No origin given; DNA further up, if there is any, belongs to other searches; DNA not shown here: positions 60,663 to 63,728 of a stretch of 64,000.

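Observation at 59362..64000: GHKL (MORC/MutL-like) ATPase, Z1 SF2 NTPase and a putative PD-(D/E)XK gene: a methylase-linked defence effector module with no known mechanism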

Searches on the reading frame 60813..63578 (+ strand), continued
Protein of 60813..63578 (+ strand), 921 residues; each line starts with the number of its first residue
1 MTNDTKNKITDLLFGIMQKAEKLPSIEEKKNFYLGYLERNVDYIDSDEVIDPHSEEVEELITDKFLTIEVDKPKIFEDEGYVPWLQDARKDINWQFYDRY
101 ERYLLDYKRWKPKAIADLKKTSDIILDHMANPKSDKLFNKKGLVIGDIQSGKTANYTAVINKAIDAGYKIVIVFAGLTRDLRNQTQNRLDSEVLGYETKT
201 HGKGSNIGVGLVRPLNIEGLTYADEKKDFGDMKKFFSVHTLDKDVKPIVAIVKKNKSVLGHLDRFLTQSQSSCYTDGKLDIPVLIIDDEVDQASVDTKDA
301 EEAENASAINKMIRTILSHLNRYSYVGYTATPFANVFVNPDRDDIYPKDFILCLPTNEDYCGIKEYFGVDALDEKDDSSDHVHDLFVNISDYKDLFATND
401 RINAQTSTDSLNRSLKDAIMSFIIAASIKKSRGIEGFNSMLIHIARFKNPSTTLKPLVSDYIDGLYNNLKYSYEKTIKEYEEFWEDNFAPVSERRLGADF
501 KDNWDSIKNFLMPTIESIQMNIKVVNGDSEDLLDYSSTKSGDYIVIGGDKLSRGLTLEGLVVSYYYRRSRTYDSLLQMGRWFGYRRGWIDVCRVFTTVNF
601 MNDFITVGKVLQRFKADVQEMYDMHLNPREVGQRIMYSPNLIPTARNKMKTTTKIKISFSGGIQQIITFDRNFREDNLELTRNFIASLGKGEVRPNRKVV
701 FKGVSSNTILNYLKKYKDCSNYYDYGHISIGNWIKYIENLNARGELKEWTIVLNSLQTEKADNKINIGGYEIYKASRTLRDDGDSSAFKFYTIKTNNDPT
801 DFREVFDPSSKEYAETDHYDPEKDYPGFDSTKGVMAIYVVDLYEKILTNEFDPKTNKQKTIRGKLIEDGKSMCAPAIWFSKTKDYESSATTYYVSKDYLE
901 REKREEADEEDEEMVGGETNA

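Call 36: find_encoding_contigs(protein=P0111, flank=10000, max_places=2)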
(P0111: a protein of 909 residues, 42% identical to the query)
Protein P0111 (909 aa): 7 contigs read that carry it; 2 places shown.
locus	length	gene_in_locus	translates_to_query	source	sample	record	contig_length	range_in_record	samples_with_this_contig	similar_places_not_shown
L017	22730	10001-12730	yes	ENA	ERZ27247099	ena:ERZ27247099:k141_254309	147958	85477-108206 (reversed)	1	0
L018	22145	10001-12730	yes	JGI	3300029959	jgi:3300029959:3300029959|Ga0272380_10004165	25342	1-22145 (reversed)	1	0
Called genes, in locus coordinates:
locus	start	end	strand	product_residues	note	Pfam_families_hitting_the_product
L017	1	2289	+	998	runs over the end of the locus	PF00990:GGDEF, PF00563:EAL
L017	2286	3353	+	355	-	-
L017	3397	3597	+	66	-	-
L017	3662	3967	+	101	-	-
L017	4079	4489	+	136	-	PF00011:HSP20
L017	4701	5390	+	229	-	-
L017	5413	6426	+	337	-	-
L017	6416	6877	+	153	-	-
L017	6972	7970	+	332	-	PF00724:Oxidored_FMN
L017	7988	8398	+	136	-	-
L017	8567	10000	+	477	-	PF13589:HATPase_c_3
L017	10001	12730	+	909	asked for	PF10593:Z1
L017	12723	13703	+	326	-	PF14390:DUF4420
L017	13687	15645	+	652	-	PF22879:AIPR_N (weak), PF10592:AIPR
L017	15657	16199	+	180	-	-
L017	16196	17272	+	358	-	PF00145:DNA_methylase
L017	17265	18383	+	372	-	PF00145:DNA_methylase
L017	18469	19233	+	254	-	PF04439:Adenyl_transf (weak)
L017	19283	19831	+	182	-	PF13302:Acetyltransf_3, PF13420:Acetyltransf_4, PF00583:Acetyltransf_1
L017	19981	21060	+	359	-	PF00226:DnaJ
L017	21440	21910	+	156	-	PF14622:Ribonucleas_3_3, PF00636:Ribonuclease_3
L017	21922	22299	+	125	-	PF13673:Acetyltransf_10 (weak), PF00583:Acetyltransf_1, PF13508:Acetyltransf_7 (weak)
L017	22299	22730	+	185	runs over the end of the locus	-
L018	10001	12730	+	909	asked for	PF10593:Z1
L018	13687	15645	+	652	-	PF22879:AIPR_N (weak), PF10592:AIPR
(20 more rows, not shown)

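Call 42: search_solved_structures(query=L001:7837-9819:+, max_evalue=1)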
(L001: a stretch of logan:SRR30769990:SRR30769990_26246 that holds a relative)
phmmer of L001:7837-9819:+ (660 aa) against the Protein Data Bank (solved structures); distinct sequences matched with E-value up to 1: 0.

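Call 43: search_solved_structures(query=L001:6870-7850:+, max_evalue=1)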
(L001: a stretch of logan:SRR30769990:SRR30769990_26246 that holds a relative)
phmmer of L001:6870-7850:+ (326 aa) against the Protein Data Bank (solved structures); distinct sequences matched with E-value up to 1: 9.
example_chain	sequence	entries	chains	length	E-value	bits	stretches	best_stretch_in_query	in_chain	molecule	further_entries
1qw0_A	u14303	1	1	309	0.27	13.9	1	153-282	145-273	Iron-utilization periplasmic protein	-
3kn7_A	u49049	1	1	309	0.45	13.2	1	153-282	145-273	Iron-utilization periplasmic protein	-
2bnl_A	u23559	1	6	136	0.5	13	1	91-170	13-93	MODULATOR PROTEIN RSBR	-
1nnf_A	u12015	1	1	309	0.62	12.7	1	153-282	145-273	Iron-utilization periplasmic protein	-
3kn8_A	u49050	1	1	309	0.62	12.7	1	153-282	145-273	Iron-utilization periplasmic protein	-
1qvs_A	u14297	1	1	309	0.62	12.7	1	153-282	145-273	Iron-utilization periplasmic protein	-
1d9v_A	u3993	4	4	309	0.63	12.7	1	153-282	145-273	PROTEIN (iron-utilization periplasmic protein) | FERRIC IRON BINDING PROTEIN | Iron-utilization periplasmic protein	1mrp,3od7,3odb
2o68_A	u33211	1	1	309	0.63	12.7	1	153-282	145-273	Iron-utilization periplasmic protein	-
2o6a_A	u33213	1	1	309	0.63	12.7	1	153-282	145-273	Iron-utilization periplasmic protein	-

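Call 44: search_solved_structures(query=L001:9832-10380:+, max_evalue=1)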
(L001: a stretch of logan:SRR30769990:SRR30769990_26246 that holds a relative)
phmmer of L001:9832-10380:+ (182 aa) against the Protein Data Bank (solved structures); distinct sequences matched with E-value up to 1: 0.

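Call 46: search_protein_families(library=pfam, proteins=[L001:9832-10380:+, L015:15745-16332:+, L017:15657-16199:+, L001:10386-11111:+, L012:15722-16444:+, L013:8127-8534:+, L017:7988-8398:+, L012:7289-8551:+, L012:5879-6154:+], max_evalue=1)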
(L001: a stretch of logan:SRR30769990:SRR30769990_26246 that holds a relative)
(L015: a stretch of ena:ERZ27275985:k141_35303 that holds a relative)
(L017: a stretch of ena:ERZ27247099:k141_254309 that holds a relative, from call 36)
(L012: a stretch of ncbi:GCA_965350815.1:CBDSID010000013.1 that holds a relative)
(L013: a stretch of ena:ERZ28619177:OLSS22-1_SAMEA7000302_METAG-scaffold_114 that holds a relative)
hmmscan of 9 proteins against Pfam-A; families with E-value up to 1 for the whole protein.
L001:9832-10380:+ (182 aa): 2 families
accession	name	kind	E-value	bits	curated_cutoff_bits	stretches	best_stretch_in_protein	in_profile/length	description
PF21673.2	CCDC93_N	-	0.031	14.9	24.4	1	69-135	7-73/110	CCDC93 protein N-terminal domain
PF18014.7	Acetyltransf_18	-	0.054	13.7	22.7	1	45-92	65-110/124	Acetyltransferase (GNAT) domain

L015:15745-16332:+ (195 aa): 1 family
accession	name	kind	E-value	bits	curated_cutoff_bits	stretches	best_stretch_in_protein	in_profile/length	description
PF15513.11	DUF4651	-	0.041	14.3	22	1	144-176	8-40/61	Domain of unknown function (DUF4651)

L017:15657-16199:+ (180 aa): 1 family
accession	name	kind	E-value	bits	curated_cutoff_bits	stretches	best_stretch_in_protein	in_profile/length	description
PF03430.19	TATR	-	0.0092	15.3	27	1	11-77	137-198/439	Trans-activating transcriptional regulator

L001:10386-11111:+ (241 aa): 1 family
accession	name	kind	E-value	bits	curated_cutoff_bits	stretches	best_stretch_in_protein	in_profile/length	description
PF08775.15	ParB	-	0.024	15.4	25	1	136-210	22-99/126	ParB family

L012:15722-16444:+ (240 aa): 2 families
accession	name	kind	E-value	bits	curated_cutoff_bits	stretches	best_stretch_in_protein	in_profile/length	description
PF18631.6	Cucumopine_C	-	0.1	13.2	27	1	181-234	79-131/141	Cucumopine synthase C-terminal helical bundle domain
PF21538.2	Med15_M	-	0.95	10.1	24.2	0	164-192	2-29/110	ARC105/Med15 mediator subunit central domain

L013:8127-8534:+ (135 aa): 5 families
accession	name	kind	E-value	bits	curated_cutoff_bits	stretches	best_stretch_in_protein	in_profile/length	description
PF08718.16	GLTP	-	0.0024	18.5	25.6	1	2-46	28-72/147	Glycolipid transfer protein (GLTP)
PF09994.14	T6SS_Tle1-like_cat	-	0.036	13.8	27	1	11-71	13-68/287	T6SS, Phospholipase effector Tle1-like, catalytic domain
PF20870.2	FAM186A-B_N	-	0.039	13.8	27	1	3-105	33-133/243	FAM186A/B, N-terminal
PF18502.6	Mrpl_C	-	0.15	12.8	25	1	13-53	48-87/111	54S ribosomal protein L8 C-terminal domain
PF09969.14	DUF2203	-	0.24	12.5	24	1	4-78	10-79/122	Uncharacterized conserved protein (DUF2203)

L017:7988-8398:+ (136 aa): 1 family
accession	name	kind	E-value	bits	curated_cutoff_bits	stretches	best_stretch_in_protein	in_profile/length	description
PF17330.7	SWC7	-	0.043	14.3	25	1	68-103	58-93/98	SWR1 chromatin-remodelling complex, sub-unit Swc7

L012:7289-8551:+ (420 aa): 1 family
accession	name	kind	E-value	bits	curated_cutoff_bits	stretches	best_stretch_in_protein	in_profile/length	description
PF25450.1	Rab11-FIP3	-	0.004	17.9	31.9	1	271-326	28-83/125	Rab11-FIP3-like domain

L012:5879-6154:+ (91 aa): 2 families
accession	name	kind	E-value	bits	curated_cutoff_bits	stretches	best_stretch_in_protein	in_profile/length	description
PF13443.12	HTH_26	-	1.4e-18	67.4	22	1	31-91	1-63/63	Cro/C1-type HTH DNA-binding domain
PF01381.28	HTH_3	-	0.044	14.3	23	1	38-85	7-55/55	Helix-turn-helix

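Call 47: search_protein_families(library=padloc, proteins=[L001:9832-10380:+, L015:15745-16332:+, L017:15657-16199:+, L001:10386-11111:+, L012:15722-16444:+, L013:8127-8534:+, L017:7988-8398:+, L012:7289-8551:+, L012:5879-6154:+], max_evalue=1)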
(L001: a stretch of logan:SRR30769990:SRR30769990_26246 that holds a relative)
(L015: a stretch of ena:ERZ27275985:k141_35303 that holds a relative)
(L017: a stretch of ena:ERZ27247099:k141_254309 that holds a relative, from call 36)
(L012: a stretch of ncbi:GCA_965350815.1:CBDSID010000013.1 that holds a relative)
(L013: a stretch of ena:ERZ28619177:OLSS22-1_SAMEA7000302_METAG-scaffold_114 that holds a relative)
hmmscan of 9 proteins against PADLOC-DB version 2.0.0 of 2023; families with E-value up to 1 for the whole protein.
L001:9832-10380:+ (182 aa): 0 families

L015:15745-16332:+ (195 aa): 0 families

L017:15657-16199:+ (180 aa): 0 families

L001:10386-11111:+ (241 aa): 1 family
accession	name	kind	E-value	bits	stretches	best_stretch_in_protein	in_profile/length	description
PDLC01487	Csm2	-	0.0059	14.7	1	150-235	42-101/116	CAS-III-D; effector_SS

L012:15722-16444:+ (240 aa): 0 families

L013:8127-8534:+ (135 aa): 1 family
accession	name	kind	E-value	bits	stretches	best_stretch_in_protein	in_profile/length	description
PDLC00006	DruC1|DruC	-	0.049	10.1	1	6-104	223-320/626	Unknown function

L017:7988-8398:+ (136 aa): 0 families

L012:7289-8551:+ (420 aa): 0 families

L012:5879-6154:+ (91 aa): 2 families
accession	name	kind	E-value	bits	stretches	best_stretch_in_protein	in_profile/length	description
PDLC00555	JetD2|JetD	-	0.011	12.5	1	21-85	172-237/472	DUF2220; DUF3322; DUF2399 domain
PDLC04775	PDC-M69A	-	0.013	14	1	30-87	10-68/113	-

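Call 48: find_homologous_proteins(query=L001:9832-10380:+, max_evalue=0.001)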
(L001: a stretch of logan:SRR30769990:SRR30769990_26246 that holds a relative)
Query L001:9832-10380:+ (182 aa): 51 proteins with E <= 0.001 among 120 candidates.
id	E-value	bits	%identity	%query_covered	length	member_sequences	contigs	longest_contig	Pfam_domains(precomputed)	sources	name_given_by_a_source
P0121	1.5e-110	385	95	100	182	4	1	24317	-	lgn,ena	-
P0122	9.7e-105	366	88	100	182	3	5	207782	-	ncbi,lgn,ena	-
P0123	6.2e-92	324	78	100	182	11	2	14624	-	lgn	-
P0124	2.9e-90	319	77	100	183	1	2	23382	-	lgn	-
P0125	7.3e-79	282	69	100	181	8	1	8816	-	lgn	-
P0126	2.1e-78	280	70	100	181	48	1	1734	-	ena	-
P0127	1.5e-75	271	66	99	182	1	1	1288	-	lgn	-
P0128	7.3e-74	265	65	100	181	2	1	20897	-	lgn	-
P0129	1.1e-73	265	68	100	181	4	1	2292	-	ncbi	-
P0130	9.1e-73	262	64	100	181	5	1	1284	-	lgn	-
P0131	1.9e-72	261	66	100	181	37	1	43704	-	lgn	-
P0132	2.3e-72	261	65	100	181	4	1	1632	-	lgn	-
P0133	4.3e-72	260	64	100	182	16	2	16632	-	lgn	-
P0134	5.7e-72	259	63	100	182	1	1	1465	-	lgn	-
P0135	9.4e-72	259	64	100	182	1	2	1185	-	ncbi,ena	-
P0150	5.1e-63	230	58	100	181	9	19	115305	-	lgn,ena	-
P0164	3.8e-29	120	45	82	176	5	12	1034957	-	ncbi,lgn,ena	-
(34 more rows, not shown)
